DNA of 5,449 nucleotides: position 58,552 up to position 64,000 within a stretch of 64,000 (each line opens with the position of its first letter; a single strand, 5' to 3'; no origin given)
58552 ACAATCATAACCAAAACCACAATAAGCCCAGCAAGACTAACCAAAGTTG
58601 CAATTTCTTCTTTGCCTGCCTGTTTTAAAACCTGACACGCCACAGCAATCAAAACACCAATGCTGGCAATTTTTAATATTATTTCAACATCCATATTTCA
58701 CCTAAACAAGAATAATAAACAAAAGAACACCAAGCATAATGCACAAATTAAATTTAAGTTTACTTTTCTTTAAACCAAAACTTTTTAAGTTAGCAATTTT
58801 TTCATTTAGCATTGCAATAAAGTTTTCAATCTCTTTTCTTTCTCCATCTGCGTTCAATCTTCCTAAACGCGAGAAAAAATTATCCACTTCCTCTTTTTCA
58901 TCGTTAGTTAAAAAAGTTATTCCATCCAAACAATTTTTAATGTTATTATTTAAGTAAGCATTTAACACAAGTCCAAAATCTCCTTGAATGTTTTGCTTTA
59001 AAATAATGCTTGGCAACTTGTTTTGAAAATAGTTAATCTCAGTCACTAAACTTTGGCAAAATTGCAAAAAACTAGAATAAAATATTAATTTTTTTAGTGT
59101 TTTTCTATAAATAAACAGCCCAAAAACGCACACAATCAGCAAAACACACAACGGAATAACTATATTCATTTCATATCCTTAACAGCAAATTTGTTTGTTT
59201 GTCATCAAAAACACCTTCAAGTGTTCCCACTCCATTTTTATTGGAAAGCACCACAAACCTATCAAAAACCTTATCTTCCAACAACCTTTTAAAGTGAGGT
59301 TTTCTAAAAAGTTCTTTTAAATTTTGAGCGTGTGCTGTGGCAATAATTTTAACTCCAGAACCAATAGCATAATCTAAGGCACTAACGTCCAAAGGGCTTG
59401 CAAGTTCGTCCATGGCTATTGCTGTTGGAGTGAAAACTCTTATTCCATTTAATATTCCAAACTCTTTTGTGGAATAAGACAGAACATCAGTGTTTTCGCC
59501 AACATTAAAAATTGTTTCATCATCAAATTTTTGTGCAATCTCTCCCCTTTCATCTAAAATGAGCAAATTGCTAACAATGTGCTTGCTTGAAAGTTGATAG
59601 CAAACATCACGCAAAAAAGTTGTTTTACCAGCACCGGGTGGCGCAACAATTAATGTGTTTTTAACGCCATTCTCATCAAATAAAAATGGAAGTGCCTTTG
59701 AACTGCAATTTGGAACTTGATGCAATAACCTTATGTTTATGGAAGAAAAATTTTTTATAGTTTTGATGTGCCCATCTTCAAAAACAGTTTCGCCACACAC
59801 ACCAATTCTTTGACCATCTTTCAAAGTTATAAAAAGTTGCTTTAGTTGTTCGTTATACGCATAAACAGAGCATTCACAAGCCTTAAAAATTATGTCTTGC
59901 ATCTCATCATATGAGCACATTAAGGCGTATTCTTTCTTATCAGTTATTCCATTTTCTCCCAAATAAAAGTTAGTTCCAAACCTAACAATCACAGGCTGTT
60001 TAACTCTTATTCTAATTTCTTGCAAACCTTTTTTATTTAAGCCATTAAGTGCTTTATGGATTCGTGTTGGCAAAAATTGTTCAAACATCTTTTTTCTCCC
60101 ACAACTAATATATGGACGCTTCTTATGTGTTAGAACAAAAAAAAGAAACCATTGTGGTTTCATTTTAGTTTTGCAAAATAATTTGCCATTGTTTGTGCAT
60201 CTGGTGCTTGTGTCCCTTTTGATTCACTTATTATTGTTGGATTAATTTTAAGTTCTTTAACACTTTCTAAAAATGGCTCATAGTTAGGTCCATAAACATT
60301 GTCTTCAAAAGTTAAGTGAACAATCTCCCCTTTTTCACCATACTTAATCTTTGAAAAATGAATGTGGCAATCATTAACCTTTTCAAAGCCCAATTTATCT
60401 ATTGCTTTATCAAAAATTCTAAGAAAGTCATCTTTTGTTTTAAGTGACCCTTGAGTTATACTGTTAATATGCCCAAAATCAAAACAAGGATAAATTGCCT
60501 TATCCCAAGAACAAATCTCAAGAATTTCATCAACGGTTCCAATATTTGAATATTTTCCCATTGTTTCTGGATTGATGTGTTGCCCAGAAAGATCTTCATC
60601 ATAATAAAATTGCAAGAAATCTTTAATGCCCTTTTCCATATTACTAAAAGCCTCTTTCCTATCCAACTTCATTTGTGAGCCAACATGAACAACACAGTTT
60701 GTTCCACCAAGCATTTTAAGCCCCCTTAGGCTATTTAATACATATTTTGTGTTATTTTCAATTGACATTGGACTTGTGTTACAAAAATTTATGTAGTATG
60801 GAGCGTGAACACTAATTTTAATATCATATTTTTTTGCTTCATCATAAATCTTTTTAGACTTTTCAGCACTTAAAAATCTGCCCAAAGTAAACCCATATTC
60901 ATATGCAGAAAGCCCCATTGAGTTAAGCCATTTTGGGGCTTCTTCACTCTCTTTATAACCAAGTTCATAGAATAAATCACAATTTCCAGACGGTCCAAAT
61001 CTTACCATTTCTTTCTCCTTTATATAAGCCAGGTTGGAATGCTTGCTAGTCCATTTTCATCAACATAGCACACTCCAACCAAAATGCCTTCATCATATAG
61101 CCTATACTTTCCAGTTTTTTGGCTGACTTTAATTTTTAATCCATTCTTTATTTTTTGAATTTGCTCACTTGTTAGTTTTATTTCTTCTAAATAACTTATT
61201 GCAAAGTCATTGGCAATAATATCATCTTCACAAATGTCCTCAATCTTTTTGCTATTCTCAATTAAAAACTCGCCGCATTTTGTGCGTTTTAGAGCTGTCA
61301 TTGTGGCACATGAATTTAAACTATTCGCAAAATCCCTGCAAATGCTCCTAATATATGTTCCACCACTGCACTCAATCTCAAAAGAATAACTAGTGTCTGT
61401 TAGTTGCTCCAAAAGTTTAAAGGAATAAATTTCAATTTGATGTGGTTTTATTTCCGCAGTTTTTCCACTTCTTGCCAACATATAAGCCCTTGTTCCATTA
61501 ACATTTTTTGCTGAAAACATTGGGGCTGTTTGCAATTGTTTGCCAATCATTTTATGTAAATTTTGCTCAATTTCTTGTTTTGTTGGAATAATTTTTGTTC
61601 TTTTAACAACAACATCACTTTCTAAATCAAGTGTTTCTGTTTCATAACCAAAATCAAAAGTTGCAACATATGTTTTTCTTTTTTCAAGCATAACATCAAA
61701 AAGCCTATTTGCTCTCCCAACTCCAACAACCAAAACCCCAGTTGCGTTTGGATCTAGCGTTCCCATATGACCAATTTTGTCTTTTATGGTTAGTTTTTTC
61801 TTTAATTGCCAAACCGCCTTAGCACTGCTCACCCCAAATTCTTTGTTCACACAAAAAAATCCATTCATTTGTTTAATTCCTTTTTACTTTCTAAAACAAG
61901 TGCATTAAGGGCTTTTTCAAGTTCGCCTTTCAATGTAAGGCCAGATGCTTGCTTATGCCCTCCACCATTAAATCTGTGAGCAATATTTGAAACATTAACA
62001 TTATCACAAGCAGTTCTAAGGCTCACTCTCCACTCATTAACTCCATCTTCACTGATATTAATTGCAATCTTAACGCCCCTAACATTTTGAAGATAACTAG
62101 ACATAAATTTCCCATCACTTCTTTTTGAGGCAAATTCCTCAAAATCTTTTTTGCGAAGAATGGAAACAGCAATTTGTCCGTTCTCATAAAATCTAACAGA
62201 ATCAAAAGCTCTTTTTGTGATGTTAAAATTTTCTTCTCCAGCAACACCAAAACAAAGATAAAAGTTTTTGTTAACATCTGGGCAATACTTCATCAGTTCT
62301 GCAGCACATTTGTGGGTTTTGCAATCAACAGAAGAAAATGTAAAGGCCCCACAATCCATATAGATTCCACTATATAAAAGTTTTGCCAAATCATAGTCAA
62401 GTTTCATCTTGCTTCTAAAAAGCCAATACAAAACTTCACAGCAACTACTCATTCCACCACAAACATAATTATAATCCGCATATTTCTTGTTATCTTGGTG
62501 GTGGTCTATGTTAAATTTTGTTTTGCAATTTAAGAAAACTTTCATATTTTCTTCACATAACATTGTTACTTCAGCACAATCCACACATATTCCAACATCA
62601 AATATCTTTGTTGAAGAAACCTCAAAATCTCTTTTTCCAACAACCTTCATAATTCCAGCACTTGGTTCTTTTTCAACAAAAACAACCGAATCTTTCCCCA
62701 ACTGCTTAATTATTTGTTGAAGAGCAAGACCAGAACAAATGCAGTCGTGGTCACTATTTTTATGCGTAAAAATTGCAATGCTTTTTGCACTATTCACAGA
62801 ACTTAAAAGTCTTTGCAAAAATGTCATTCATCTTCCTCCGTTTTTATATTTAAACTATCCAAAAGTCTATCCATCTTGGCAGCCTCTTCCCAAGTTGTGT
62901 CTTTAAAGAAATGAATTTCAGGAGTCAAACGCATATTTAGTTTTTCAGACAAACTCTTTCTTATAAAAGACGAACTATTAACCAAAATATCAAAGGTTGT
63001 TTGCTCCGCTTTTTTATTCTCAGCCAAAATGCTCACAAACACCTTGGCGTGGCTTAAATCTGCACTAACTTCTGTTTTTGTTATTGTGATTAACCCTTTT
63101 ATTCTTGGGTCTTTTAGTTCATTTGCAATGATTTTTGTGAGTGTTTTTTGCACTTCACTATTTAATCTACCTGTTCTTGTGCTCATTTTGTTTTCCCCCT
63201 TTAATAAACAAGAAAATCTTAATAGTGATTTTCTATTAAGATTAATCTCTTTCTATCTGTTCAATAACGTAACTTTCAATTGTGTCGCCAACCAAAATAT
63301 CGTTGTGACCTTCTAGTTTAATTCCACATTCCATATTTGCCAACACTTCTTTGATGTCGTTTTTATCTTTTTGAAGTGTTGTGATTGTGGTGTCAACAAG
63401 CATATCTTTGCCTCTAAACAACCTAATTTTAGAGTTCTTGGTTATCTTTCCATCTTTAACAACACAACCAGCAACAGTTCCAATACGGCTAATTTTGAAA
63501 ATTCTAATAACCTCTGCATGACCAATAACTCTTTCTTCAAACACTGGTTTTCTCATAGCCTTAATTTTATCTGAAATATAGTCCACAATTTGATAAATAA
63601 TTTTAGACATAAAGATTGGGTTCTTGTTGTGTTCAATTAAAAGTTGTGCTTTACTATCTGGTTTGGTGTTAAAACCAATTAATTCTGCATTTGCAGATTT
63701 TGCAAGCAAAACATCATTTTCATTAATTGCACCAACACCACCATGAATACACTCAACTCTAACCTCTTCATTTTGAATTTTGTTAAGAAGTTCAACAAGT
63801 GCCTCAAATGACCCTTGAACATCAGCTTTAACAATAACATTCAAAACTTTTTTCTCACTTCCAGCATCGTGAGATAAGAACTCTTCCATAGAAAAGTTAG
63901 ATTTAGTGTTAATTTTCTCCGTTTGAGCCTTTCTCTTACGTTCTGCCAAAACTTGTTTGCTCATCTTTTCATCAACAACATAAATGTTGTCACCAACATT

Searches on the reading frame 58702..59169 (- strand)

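Call 54: search_protein_families(library=pfam, proteins=[window:58702-59169:-], max_evalue=0.001)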
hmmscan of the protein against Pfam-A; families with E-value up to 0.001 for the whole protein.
window:58702-59169:- (155 aa): 1 family
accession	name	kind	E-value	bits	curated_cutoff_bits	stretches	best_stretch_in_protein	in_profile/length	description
PF09548.15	Spore_III_AB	-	1.2e-13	51.8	32.5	1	7-155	6-170/170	Stage III sporulation protein AB (spore_III_AB)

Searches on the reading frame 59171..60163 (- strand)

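Call 54: search_protein_families(library=pfam, proteins=[window:59171-60163:-], max_evalue=0.001)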
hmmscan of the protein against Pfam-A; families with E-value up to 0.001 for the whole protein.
window:59171-60163:- (330 aa): 2 families
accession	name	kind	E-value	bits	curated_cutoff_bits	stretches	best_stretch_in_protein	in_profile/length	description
PF19568.5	Spore_III_AA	-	1.6e-67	228.2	27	1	23-324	3-304/306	Sporulation stage III, protein AA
PF04851.21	ResIII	-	0.00031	21.2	22.5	1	165-216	21-72/164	Type III restriction enzyme, res subunit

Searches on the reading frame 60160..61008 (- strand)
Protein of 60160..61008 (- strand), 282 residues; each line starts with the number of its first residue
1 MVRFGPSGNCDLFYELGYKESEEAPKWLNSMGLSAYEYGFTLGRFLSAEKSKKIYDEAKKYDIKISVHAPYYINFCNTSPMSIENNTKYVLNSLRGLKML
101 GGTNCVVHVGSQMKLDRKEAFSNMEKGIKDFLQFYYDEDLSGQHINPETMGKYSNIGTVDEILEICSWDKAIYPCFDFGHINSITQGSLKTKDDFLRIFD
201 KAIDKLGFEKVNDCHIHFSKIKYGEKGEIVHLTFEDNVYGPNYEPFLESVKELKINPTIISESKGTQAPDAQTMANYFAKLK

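Call 54: search_protein_families(library=pfam, proteins=[window:60160-61008:-], max_evalue=0.001)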
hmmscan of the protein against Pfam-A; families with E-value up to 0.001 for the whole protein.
window:60160-61008:- (282 aa): 1 family
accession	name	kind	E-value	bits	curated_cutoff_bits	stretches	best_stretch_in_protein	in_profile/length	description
PF01261.30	AP_endonuc_2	-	1.1e-17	65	31.1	1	27-267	3-233/249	Xylose isomerase-like TIM barrel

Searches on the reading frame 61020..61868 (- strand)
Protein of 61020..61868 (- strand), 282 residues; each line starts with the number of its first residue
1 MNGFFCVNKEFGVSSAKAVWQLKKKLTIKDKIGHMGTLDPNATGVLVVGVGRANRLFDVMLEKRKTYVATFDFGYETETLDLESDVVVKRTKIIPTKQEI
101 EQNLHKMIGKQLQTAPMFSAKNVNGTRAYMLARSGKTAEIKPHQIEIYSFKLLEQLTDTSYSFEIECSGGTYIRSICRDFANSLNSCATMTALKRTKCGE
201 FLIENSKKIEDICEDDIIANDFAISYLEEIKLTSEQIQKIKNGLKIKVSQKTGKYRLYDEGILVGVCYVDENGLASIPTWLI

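Call 54: search_protein_families(library=pfam, proteins=[window:61020-61868:-], max_evalue=0.001)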
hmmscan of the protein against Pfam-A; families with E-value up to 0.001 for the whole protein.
window:61020-61868:- (282 aa): 2 families
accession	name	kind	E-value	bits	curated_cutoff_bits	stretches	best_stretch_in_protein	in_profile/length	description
PF01509.24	TruB_N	-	4.6e-46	157.3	27.3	1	24-173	2-149/149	TruB family pseudouridylate synthase (N terminal domain)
PF16198.10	TruB_C_2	-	1.4e-05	25.6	29.3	1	174-214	1-41/66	tRNA pseudouridylate synthase B C-terminal domain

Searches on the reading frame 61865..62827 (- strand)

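Call 80: search_protein_families(library=pfam, proteins=[window:61865-62827:-], max_evalue=10)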
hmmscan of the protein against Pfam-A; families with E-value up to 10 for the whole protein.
window:61865-62827:- (320 aa): 3 families
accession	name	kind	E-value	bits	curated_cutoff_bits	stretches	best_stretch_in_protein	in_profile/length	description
PF01368.27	DHH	-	1e-18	68.3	28.1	1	17-155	2-125/125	DHH family, N-terminal domain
PF02272.25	DHHA1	-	5.8e-10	40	25.9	1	241-310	20-96/102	DHHA1 domain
PF23942.1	DUF7277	-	0.096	13.8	27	1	13-78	9-67/87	Domain of unknown function (DUF7277)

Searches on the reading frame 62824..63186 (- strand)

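Call 80: search_protein_families(library=pfam, proteins=[window:62824-63186:-], max_evalue=10)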
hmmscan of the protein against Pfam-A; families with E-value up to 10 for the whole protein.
window:62824-63186:- (120 aa): 2 families
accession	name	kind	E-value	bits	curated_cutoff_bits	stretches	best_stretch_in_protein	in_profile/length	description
PF02033.23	RBFA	-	1.8e-31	109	34.7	1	4-109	1-105/105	Ribosome-binding factor A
PF08154.18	NLE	-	0.097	13.6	23.4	1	54-81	40-66/68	NLE (NUC135) domain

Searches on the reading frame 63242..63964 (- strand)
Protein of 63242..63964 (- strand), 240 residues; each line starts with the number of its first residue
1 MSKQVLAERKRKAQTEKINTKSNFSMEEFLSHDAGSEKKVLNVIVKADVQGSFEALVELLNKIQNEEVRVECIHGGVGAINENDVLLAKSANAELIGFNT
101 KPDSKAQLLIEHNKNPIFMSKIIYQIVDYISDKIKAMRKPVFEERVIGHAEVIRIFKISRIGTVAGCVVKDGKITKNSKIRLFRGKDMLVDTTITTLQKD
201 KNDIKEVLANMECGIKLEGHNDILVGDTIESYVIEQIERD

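Call 80: search_protein_families(library=pfam, proteins=[window:63242-63964:-], max_evalue=10)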
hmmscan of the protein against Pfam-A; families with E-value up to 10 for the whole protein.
window:63242-63964:- (240 aa): 3 families
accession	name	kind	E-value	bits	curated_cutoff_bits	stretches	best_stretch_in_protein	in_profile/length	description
PF11987.13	IF-2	-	5.2e-34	117.1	27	1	16-130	2-116/117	Translation-initiation factor 2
PF03144.31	GTP_EFTU_D2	-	5e-10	40.1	30.3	1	162-229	1-72/73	Elongation factor Tu domain 2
PF25217.1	CreS_N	-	0.093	13.8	27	1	30-81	4-54/80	Crescentin, N-terminal segment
